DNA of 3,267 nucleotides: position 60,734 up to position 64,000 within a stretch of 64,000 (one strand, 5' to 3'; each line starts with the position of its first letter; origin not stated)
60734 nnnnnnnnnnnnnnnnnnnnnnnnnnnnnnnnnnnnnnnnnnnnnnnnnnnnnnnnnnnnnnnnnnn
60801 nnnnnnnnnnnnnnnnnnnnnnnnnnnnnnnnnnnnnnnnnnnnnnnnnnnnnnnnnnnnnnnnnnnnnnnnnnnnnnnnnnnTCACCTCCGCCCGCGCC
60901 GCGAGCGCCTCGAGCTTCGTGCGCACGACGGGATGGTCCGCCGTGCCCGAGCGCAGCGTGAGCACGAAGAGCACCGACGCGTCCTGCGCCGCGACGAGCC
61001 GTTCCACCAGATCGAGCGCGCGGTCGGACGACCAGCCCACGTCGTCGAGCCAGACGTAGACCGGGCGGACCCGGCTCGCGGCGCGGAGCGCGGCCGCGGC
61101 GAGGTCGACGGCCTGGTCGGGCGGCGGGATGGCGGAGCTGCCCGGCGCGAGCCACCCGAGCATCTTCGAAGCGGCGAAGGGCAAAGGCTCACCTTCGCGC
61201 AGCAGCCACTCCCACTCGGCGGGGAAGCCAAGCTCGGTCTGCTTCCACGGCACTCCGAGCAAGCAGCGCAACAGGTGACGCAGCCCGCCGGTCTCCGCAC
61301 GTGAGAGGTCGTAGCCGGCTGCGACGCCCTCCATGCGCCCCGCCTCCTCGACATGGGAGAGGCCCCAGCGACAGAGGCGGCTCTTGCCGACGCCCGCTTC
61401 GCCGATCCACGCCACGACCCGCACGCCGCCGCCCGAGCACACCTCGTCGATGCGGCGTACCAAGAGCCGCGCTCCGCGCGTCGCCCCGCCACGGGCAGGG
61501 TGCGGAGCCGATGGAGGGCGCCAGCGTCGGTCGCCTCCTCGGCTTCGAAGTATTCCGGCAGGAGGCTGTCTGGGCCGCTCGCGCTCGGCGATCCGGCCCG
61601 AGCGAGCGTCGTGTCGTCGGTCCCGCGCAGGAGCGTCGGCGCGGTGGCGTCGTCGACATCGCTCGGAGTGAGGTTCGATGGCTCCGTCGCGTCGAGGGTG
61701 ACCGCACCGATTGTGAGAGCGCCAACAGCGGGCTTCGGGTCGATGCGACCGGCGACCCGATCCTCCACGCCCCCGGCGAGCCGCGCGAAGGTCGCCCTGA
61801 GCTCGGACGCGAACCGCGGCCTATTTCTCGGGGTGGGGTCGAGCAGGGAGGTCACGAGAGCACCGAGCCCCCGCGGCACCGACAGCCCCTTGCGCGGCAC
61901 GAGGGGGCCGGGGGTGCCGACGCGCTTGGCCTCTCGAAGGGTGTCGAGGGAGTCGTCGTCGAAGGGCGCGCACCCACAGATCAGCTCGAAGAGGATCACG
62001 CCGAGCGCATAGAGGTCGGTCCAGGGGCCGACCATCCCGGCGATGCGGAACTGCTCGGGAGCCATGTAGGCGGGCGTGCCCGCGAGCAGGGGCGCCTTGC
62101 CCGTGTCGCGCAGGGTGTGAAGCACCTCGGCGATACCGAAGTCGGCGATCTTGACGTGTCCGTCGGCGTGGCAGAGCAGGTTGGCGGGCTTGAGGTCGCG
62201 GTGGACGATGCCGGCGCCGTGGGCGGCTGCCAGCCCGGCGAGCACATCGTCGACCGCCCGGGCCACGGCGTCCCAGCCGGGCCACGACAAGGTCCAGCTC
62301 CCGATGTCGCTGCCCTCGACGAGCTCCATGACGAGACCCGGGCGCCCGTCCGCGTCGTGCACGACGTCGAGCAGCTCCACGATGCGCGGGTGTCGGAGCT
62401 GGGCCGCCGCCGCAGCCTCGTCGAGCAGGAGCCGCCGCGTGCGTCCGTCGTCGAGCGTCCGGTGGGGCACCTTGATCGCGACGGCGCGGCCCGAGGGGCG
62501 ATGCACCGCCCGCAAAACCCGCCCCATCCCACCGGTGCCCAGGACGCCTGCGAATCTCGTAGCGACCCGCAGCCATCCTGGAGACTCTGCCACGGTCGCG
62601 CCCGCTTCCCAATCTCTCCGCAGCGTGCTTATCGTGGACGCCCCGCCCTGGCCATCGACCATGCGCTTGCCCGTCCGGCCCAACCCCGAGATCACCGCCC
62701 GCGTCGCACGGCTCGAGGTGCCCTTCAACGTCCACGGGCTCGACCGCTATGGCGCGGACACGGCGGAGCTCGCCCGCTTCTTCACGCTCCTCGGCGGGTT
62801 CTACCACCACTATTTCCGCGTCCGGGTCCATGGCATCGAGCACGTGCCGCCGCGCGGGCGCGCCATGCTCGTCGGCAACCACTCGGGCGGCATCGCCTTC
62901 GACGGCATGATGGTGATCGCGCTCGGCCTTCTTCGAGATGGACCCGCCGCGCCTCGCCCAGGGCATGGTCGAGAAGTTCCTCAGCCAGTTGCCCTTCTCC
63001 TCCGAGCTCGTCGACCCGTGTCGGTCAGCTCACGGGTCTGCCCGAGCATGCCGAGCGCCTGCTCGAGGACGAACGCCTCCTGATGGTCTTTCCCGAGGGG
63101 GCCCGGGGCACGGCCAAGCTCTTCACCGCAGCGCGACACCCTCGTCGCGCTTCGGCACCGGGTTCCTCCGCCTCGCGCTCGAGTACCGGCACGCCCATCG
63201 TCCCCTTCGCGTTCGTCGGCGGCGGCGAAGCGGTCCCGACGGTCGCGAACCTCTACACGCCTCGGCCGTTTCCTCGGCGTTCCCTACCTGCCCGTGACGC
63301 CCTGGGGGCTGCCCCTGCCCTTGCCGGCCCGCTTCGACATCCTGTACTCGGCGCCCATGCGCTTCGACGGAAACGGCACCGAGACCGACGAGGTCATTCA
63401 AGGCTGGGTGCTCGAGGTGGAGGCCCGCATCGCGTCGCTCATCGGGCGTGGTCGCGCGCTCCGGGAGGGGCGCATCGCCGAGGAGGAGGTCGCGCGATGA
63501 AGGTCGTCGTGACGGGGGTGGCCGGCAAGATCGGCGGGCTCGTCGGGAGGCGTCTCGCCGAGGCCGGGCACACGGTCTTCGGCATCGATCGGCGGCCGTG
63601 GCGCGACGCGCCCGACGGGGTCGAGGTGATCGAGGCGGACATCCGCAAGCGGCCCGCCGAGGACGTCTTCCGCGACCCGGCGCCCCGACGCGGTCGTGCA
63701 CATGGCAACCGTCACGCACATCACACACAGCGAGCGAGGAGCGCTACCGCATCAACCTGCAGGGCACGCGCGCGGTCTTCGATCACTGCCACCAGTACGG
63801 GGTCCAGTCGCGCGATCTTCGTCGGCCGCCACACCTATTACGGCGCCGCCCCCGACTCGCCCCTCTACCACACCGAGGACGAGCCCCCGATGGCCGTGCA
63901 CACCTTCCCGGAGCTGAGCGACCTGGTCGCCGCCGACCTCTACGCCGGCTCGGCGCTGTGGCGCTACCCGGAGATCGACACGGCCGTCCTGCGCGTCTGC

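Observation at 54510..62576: Co-directional cluster: two tandem kinase / P-loop NTPase / TPR paralogs, a glutathione peroxidase module and a METTL9/DREV-like methyltransferase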

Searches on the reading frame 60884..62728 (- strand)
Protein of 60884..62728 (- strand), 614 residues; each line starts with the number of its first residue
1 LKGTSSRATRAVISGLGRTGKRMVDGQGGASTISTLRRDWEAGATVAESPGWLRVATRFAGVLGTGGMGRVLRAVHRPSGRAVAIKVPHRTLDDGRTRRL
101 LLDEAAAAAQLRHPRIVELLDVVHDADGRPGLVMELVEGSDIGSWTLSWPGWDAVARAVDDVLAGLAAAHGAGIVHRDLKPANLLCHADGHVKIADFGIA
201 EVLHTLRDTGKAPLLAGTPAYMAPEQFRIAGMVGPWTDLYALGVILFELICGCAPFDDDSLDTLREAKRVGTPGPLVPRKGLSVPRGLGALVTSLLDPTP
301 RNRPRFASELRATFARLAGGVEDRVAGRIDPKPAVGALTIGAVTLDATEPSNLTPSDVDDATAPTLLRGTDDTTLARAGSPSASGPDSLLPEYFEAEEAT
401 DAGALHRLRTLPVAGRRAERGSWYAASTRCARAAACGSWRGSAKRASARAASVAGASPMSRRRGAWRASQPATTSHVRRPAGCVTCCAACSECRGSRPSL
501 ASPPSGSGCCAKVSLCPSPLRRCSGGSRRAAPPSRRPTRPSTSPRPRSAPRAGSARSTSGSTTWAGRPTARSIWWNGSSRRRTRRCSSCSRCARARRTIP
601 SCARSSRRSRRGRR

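Call 4: search_protein_families(library=pfam, proteins=[window:60884-62728:-], max_evalue=0.01)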
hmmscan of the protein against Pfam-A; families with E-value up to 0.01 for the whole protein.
window:60884-62728:- (614 aa): 3 families
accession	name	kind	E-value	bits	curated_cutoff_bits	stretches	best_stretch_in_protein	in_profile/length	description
PF00069.31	Pkinase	-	7.5e-43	147.3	31.7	1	62-308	6-256/263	Protein kinase domain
PF07714.23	PK_Tyr_Ser-Thr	-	5.9e-23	81.9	23.1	1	60-307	4-252/258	Protein tyrosine and serine/threonine kinase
PF03109.22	ABC1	-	5e-05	23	22.9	1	122-203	135-217/244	ABC1 atypical kinase-like domain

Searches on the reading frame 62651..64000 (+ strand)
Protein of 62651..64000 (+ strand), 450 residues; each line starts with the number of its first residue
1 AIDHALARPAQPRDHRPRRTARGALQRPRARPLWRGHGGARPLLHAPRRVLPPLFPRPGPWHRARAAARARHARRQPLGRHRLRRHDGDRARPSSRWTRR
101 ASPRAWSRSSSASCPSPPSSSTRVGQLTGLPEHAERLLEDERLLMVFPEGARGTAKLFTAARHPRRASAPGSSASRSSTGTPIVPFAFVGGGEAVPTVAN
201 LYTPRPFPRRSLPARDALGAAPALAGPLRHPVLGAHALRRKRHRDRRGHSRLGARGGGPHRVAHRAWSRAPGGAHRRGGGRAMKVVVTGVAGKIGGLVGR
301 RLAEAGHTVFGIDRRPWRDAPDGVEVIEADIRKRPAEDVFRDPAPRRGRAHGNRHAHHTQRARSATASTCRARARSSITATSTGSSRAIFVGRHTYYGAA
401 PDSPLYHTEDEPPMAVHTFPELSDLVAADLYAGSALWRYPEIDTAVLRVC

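Call 72: search_protein_families(library=pfam, proteins=[window:62651-64000:+], max_evalue=0.01)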
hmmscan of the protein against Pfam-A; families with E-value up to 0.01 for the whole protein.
seq(450 aa): 1 family
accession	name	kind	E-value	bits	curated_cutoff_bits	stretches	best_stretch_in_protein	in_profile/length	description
PF01370.27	Epimerase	-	3.7e-05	23.7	20.9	1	285-342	1-62/240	NAD dependent epimerase/dehydratase family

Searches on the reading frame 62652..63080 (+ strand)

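Call 72: search_protein_families(library=pfam, proteins=[window:62652-63080:+], max_evalue=0.01)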
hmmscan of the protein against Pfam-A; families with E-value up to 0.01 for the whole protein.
seq(143 aa): 1 family
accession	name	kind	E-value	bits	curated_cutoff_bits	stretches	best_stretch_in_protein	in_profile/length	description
PF01553.26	Acyltransferase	-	0.007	16.6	23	1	56-89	1-32/132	Acyltransferase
